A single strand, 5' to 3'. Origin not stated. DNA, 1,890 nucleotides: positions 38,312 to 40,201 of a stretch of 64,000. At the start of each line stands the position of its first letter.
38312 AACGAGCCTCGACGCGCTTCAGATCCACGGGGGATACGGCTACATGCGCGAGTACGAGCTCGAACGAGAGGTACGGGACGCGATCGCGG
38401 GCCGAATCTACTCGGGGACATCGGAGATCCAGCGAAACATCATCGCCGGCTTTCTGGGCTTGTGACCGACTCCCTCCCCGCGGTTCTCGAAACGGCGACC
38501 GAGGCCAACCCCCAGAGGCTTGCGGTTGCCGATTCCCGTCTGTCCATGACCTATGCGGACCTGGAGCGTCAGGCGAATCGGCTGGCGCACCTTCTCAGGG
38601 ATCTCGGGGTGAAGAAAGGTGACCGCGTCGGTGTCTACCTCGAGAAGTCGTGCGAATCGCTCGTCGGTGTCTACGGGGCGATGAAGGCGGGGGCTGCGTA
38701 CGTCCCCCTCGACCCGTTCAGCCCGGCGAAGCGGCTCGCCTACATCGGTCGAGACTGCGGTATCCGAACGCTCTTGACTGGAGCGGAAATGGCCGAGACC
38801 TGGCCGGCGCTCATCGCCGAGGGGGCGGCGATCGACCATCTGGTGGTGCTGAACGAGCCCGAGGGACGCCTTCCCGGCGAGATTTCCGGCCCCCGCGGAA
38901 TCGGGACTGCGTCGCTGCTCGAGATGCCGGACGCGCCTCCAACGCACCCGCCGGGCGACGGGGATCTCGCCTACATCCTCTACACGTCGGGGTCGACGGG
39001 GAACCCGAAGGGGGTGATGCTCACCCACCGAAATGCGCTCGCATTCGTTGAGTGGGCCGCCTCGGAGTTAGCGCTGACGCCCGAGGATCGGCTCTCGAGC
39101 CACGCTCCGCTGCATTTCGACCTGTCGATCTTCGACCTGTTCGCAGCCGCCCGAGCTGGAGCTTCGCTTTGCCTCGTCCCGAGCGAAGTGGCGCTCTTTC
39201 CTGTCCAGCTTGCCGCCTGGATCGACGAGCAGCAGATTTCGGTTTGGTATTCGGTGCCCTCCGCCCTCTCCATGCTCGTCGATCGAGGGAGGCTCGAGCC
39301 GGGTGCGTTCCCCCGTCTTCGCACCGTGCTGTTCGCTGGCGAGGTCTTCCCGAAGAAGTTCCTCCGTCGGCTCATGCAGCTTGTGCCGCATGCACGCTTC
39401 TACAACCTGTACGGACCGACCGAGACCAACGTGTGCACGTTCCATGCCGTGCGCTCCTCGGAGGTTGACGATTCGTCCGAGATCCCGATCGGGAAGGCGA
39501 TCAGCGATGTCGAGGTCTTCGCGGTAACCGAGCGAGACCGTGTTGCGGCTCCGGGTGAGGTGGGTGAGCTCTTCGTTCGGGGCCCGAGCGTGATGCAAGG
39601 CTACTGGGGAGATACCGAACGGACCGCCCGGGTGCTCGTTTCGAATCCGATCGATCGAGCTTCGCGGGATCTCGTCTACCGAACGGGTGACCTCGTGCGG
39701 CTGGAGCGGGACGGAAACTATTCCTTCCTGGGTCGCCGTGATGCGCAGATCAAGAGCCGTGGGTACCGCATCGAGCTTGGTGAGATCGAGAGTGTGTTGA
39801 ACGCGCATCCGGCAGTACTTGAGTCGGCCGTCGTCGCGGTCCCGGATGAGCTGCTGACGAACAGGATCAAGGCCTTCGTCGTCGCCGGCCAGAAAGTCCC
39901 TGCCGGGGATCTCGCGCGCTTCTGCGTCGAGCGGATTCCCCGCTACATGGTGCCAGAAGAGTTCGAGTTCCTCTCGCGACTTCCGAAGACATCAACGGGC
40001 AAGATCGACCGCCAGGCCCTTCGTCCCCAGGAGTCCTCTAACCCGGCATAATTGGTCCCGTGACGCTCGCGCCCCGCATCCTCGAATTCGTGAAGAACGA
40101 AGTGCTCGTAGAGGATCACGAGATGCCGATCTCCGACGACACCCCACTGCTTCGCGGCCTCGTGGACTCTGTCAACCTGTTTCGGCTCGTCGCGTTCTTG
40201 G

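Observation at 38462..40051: Free-standing A-domain with by-eye specificity code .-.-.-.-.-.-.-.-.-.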

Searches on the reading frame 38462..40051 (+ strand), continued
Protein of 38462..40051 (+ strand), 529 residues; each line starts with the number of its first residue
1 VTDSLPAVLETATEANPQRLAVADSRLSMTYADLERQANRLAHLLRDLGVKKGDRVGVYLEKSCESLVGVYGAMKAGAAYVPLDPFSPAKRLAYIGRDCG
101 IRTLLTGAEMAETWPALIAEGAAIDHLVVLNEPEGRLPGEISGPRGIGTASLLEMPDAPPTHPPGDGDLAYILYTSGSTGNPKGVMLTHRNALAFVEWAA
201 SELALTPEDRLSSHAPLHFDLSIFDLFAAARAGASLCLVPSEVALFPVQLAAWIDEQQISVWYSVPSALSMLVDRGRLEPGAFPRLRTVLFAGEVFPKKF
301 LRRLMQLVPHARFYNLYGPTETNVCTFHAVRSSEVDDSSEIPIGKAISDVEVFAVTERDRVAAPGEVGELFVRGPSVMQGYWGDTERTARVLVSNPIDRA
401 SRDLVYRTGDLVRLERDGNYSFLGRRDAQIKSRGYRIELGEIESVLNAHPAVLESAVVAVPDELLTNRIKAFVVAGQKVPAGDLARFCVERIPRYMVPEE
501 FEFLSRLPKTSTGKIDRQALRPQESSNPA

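Call 62: find_related_loci(query=window:38462-40048:+, collection=metagenome_contigs, flank=7000)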
Query window:38462-40048:+ (529 aa) in metagenome_contigs; peptide patterns used: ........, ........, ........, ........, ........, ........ (x = any residue, [..] = any of these).
479 stretches matched a pattern; 430 encode a relative of the query (tblastn E <= 1e-3); the best 80 are kept; 80 distinct loci.
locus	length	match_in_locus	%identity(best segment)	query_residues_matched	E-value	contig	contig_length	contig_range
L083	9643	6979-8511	61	9-520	0e+0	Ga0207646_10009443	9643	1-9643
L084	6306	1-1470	64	33-520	0e+0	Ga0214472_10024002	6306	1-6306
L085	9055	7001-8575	60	5-529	0e+0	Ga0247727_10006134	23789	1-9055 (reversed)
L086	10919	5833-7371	58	8-520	0e+0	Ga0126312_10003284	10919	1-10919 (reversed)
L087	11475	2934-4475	61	4-520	0e+0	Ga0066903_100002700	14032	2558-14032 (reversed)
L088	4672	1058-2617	58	1-520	0e+0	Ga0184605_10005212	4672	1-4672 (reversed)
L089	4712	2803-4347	57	5-520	0e+0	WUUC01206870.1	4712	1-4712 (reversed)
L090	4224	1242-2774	59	8-518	0e+0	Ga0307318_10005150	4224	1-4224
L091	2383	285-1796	58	17-520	0e+0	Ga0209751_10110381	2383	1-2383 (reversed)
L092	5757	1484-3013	59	17-526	0e+0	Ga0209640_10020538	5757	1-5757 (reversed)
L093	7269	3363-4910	59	9-521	0e+0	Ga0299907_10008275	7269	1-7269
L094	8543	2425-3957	58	8-520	0e+0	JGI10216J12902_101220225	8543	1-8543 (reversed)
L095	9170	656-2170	60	16-520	0e+0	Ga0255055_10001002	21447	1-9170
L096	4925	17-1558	57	2-520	0e+0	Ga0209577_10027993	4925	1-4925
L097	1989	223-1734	58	17-520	0e+0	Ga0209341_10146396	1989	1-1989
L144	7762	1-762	67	267-520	2e-104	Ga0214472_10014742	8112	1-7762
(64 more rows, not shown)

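Call 66: search_protein_families(library=pfam, proteins=[L144:1061-2368:+, L144:2648-3760:+, L144:5675-7345:-, L084:4431-5267:+, L144:3777-4739:+, L144:4568-5653:+], max_evalue=0.001)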
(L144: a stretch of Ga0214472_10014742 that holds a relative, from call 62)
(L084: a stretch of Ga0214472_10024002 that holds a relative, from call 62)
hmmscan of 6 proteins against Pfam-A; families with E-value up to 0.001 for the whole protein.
L144:1061-2368:+ (435 aa): 5 families
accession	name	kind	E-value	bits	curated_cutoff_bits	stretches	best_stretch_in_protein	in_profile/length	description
PF03721.20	UDPG_MGDP_dh_N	-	4.3e-46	157.3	27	1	17-192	2-181/187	UDP-glucose/GDP-mannose dehydrogenase family, NAD binding domain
PF00984.24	UDPG_MGDP_dh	-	7.1e-31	106.6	25.4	1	212-304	1-93/94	UDP-glucose/GDP-mannose dehydrogenase family, central domain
PF03720.21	UDPG_MGDP_dh_C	-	5.9e-21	75.2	30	1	331-424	1-101/103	UDP-glucose/GDP-mannose dehydrogenase family, UDP binding domain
PF02737.24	3HCDH_N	-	1.9e-05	25.1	22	1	17-94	1-83/180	3-hydroxyacyl-CoA dehydrogenase, NAD binding domain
PF03446.21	NAD_binding_2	-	3.5e-05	24.3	21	1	18-144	2-105/161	NAD binding domain of 6-phosphogluconate dehydrogenase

L144:2648-3760:+ (370 aa): 1 family
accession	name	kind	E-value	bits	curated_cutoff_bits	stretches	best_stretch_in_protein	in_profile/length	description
PF14907.12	NTP_transf_5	-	6.7e-38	131.1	31.2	1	34-278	5-248/249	Uncharacterised nucleotidyltransferase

L144:5675-7345:- (556 aa): 0 families

L084:4431-5267:+ (278 aa): 1 family
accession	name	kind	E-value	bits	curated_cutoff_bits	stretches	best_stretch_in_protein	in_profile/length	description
PF01061.29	ABC2_membrane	-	2.3e-14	53.9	26.9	1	33-237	3-209/211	ABC-2 type transporter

L144:3777-4739:+ (320 aa): 1 family
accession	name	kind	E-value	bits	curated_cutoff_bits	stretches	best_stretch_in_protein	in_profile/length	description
PF12146.15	Hydrolase_4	-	3.3e-09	36.8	27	1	86-172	23-112/239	Serine aminopeptidase, S33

L144:4568-5653:+ (361 aa): 3 families
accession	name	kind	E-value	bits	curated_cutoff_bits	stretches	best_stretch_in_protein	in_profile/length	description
PF12146.15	Hydrolase_4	-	1.2e-06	28.5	27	1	117-295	22-202/239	Serine aminopeptidase, S33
PF00561.26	Abhydrolase_1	-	0.00011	22.4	25.8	1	114-201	15-102/245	alpha/beta hydrolase fold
PF01738.24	DLH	-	0.00057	20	21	0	153-196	77-124/217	Dienelactone hydrolase family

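Call 71: search_protein_families(library=ncbifam, proteins=[L009:5539-6789:+, L025:6193-7521:+, L144:2648-3760:+, L144:5675-7345:-], max_evalue=0.00001)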
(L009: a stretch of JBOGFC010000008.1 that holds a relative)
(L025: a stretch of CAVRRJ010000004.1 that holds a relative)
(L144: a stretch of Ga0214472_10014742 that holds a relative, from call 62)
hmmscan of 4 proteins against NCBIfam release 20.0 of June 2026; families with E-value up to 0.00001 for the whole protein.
L009:5539-6789:+ (416 aa): 28 families (the best 25 are shown)
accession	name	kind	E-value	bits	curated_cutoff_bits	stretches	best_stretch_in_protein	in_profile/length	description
NF033113.0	halo_ClmS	equivalog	8.2e-42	143.4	900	1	2-346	2-340/570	chloramphenicol-biosynthetic FADH2-dependent halogenase CmlS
NF049967.1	QhpG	equivalog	1.6e-34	119.5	240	1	5-342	1-303/423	flavin-dependent monooxygenase QhpG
TIGR02032.1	GG-red-SF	subfamily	3.8e-31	108.9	158.8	1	4-326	2-297/297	geranylgeranyl reductase family protein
NF038171.1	maturase_LodB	equivalog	3.1e-24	85.7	400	1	4-336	1-321/361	lysine-epsilon-oxidase maturase LodB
NF004834.1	PRK06185.1-3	subfamily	2.4e-21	76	500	1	2-331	7-324/420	FAD-dependent oxidoreductase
NF038174.1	maturase_GoxB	equivalog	2.7e-20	72.7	400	1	4-339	2-323/358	glycine oxidase maturase GoxB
NF004833.1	PRK06185.1-1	subfamily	1e-17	64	488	1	2-327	2-316/403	FAD-dependent oxidoreductase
NF004835.0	PRK06185.1-4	equivalog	8.2e-16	57.8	601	1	2-330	10-326/411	FAD-dependent oxidoreductase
NF045655.1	MkRedMenJ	equivalog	9.2e-15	54.5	700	1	2-327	4-316/406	menaquinone reductase MenJ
NF004780.0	PRK06126.1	subfamily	1.6e-13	49.8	445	1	2-227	8-246/552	hypothetical protein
NF041080.1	DGGGPL_reductase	equivalog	1.7e-13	50.2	580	1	4-169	3-157/447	digeranylgeranylglycerophospholipid reductase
NF041385.1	Dggglyphlred_Halo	equivalog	1.9e-12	46.5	700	1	2-332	4-319/405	digeranylgeranylglycerophospholipid reductase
TIGR02023.1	BchP-ChlP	subfamily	6.6e-11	41.8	343.3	0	105-244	89-228/388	geranylgeranyl diphosphate reductase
NF041160.1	DGGPL_Thplmales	equivalog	3.4e-10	39.4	780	1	3-324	4-308/396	digeranylgeranylglycerophospholipid reductase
NF005313.0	PRK06847.1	subfamily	9.4e-10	38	372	1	4-264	6-248/375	hypothetical protein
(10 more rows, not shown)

L025:6193-7521:+ (442 aa): 34 families (the best 25 are shown)
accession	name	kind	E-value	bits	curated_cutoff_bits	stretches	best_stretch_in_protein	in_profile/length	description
NF033113.0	halo_ClmS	equivalog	3.8e-58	197.3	900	1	9-368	4-360/570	chloramphenicol-biosynthetic FADH2-dependent halogenase CmlS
NF049967.1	QhpG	equivalog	1.4e-42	146.1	240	1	10-369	1-326/423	flavin-dependent monooxygenase QhpG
TIGR02032.1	GG-red-SF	subfamily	8.1e-34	117.6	158.8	1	8-330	1-297/297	geranylgeranyl reductase family protein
NF038171.1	maturase_LodB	equivalog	9.8e-28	97.3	400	1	9-367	1-347/361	lysine-epsilon-oxidase maturase LodB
NF038174.1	maturase_GoxB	equivalog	8.9e-27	94.1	400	1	9-366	2-344/358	glycine oxidase maturase GoxB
NF004834.1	PRK06185.1-3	subfamily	4.9e-19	68.4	500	1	5-343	5-333/420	FAD-dependent oxidoreductase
NF004835.0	PRK06185.1-4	equivalog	3.8e-17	62.2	601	1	6-335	9-327/411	FAD-dependent oxidoreductase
NF041080.1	DGGGPL_reductase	equivalog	4.3e-15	55.5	580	0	108-181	89-163/447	digeranylgeranylglycerophospholipid reductase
NF004833.1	PRK06185.1-1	subfamily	1.8e-14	53.4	488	1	10-326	5-311/403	FAD-dependent oxidoreductase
NF033145.1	rif_monoox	equivalog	4.5e-14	52.2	800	1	8-183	1-162/472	rifampin monooxygenase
NF045655.1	MkRedMenJ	equivalog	4.5e-14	52.2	700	1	7-331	4-316/406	menaquinone reductase MenJ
NF041160.1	DGGPL_Thplmales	equivalog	2.5e-13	49.7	780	1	7-185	3-171/396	digeranylgeranylglycerophospholipid reductase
TIGR02023.1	BchP-ChlP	subfamily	3e-13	49.6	343.3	0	104-388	82-349/388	geranylgeranyl diphosphate reductase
NF007542.0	PRK10157.1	subfamily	3.2e-13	49.2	610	1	105-186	99-175/428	FAD-dependent oxidoreductase FixC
TIGR01988.1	Ubi-OHases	subfamily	5.7e-13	48.4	224.65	1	9-366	1-351/387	ubiquinone biosynthesis hydroxylase, UbiH/UbiF/VisC/COQ6 family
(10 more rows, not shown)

L144:2648-3760:+ (370 aa): 0 families

L144:5675-7345:- (556 aa): 0 families

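Call 72: search_solved_structures(query=L009:5539-6789:+, max_evalue=1e-10)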
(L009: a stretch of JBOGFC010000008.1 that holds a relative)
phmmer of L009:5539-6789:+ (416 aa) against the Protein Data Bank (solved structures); distinct sequences matched with E-value up to 1e-10: 10.
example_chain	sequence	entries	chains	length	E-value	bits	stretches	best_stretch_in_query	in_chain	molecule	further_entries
5bva_A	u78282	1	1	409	1.5e-82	280.7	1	3-394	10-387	flavin-dependent halogenase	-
5bul_A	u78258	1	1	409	1.4e-81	277.5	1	3-394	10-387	flavin-dependent halogenase triple mutant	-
8zop_A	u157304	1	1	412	8.2e-51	176.2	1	4-319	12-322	Halogenase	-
5buk_A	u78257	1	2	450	2.5e-45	158.1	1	3-406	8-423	FADH2-dependent halogenase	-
7fco_A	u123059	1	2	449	2.3e-42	148.3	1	4-408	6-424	ChlB4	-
5dbj_E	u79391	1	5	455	5.8e-38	133.8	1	4-407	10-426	FADH2-dependent halogenase PltA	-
3e1t_A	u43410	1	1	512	2.9e-37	131.5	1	4-350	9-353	Halogenase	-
8gu0_A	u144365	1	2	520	9.5e-35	123.2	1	4-336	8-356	Non-heme halogenase radH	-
3i3l_A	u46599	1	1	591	1.3e-34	122.8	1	2-326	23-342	Alkylhalidase CmlS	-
3nix_A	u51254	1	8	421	3.6e-28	101.6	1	2-367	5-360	Flavoprotein/dehydrogenase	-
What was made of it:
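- On Prolyl-carrier-protein dehydrogenases (PigA/RedW/PltE/Bmp3/AnaB): The only indirect support is the Bmp2-like halogenase beside a 67%-identical relative (call 72).
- One relative (L009; dehydrogenase 67% and A 60% identical) has a Bmp2-like pyrrole halogenase directly upstream (PDB 5bva, 281 bits; call 72). A 67%-identical dehydrogenase in L009 sits next to a Bmp2-type halogenase, an enzyme class that acts on pyrrolyl-S-carrier proteins according to established knowledge (call 72).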

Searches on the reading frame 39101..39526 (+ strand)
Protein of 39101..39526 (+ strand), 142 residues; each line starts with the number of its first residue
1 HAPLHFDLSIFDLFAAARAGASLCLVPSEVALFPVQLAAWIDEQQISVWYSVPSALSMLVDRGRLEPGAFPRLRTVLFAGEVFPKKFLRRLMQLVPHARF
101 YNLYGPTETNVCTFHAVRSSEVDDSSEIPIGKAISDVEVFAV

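Call 9: search_solved_structures(query=window:39101-39526:+, show_alignments=5, max_evalue=1e-10)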
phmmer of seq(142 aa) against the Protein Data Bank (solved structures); distinct sequences matched with E-value up to 1e-10: 30.
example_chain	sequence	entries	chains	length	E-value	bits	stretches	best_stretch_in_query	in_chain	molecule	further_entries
6o6e_B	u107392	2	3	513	3.8e-34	120.8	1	1-141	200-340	L-proline--[L-prolyl-carrier protein] ligase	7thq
7thn_B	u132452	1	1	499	4.3e-25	91.5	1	1-134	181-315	L-proline--[L-prolyl-carrier protein] ligase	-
8xjz_C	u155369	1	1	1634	7.9e-21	77.7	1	5-139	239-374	Peptide synthetase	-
3dhv_A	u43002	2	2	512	6.1e-20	74.8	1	2-138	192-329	D-alanine-poly(phosphoribitol) ligase | D-alanine--poly(phosphoribitol) ligase subunit 1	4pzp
3fcc_A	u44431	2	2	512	6.1e-20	74.8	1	2-138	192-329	D-alanine--poly(phosphoribitol) ligase subunit 1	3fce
3e7w_A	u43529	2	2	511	7.4e-18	68.1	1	2-141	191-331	D-alanine--poly(phosphoribitol) ligase subunit 1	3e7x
8yyr_A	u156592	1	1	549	2.8e-16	63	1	2-134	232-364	Putative ATP-dependent b-aminoacyl-ACP synthetase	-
7dq5_A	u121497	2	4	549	2.8e-16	63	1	2-134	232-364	Putative ATP-dependent b-aminoacyl-ACP synthetase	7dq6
8k4r_A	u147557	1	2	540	1.3e-15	60.8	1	4-116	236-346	Non-ribosomal peptide synthetase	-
4oxi_A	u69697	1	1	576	1.6e-15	60.5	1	2-136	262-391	Enterobactin synthetase component F-related protein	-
8yyq_A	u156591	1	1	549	1.9e-15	60.3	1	2-133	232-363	Putative ATP-dependent b-aminoacyl-ACP synthetase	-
6m01_A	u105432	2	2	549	5.2e-15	58.8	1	2-134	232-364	Putative ATP-dependent b-aminoacyl-ACP synthetase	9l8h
6akd_A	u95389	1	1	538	3e-14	56.4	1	4-113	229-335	AMP-dependent synthetase and ligase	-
7r27_A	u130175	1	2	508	4.6e-14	55.8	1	3-141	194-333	D-alanine--D-alanyl carrier protein ligase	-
6mfy_A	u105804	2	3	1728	1.2e-13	54.5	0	6-140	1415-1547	Linear gramicidin synthase subunit A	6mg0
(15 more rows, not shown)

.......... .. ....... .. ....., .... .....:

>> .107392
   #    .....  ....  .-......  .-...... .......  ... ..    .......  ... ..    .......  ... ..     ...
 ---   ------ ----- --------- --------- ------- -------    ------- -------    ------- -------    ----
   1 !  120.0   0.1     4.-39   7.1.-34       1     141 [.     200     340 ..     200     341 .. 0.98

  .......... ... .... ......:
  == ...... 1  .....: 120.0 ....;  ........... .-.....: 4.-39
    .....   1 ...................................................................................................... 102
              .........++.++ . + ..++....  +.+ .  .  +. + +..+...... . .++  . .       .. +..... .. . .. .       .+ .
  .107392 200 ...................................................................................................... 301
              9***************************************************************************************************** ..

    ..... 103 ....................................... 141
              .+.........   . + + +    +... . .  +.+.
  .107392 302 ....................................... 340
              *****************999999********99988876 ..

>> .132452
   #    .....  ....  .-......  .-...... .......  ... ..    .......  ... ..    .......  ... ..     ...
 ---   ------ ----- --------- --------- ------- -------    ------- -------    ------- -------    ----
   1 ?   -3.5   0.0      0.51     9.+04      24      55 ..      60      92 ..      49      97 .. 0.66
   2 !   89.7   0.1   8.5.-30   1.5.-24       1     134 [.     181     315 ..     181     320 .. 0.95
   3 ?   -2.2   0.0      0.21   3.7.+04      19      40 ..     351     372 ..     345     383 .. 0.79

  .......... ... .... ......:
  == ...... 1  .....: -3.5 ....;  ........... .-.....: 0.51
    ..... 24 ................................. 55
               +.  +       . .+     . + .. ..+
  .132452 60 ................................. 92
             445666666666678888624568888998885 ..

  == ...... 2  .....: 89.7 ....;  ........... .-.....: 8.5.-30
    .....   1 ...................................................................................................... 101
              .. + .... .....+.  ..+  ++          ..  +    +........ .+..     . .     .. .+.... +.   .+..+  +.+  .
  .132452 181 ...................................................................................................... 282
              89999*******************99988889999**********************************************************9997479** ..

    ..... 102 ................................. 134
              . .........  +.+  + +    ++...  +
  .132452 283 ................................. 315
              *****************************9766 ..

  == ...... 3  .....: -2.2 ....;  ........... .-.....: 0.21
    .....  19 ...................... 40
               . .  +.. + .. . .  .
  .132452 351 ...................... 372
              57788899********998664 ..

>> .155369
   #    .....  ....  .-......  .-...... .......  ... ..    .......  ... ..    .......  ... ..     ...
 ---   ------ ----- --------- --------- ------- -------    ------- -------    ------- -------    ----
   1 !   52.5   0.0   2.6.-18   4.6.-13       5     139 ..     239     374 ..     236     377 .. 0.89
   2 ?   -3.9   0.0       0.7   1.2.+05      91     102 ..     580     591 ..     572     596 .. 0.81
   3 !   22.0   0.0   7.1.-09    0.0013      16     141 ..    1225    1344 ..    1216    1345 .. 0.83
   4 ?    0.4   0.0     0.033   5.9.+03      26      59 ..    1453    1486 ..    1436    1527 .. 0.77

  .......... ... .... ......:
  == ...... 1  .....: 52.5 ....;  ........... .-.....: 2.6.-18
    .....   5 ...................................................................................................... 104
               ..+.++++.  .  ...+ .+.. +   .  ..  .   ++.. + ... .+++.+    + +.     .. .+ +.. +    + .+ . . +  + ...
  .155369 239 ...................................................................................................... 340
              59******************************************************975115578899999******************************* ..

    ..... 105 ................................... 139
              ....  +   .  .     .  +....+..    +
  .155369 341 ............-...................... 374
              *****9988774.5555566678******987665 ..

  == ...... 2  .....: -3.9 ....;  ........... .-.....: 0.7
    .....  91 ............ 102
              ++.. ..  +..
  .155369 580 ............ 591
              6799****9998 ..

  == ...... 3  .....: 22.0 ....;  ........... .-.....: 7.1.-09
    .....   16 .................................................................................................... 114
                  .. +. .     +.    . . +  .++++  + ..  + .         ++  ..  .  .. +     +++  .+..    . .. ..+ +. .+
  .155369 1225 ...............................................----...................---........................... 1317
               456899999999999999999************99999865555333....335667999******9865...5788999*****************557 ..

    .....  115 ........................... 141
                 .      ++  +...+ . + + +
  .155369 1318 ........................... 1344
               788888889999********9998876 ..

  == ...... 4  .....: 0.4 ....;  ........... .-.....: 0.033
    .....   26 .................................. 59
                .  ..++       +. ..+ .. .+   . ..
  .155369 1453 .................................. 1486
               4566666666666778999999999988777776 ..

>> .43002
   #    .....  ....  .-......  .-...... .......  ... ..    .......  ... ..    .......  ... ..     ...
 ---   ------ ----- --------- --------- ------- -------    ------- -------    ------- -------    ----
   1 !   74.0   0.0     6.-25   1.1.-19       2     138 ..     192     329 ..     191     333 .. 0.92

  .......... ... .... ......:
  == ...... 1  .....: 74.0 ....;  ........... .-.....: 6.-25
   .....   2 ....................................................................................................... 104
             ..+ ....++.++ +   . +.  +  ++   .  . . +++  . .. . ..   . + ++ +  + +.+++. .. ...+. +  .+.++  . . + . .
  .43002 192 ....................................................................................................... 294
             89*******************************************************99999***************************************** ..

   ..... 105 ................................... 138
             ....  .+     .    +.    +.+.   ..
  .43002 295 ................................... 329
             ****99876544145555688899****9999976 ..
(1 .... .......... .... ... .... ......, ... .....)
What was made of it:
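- On Stand-alone (type II) L-proline adenylation enzymes (PltF/RedM/PigI/CloN4/AnaC class): Over the pocket region, PltF scores 120.8 and PigI 91.5, against 77.7 or less for all others (call 9).
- PigI is second over the pocket region (call 9).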
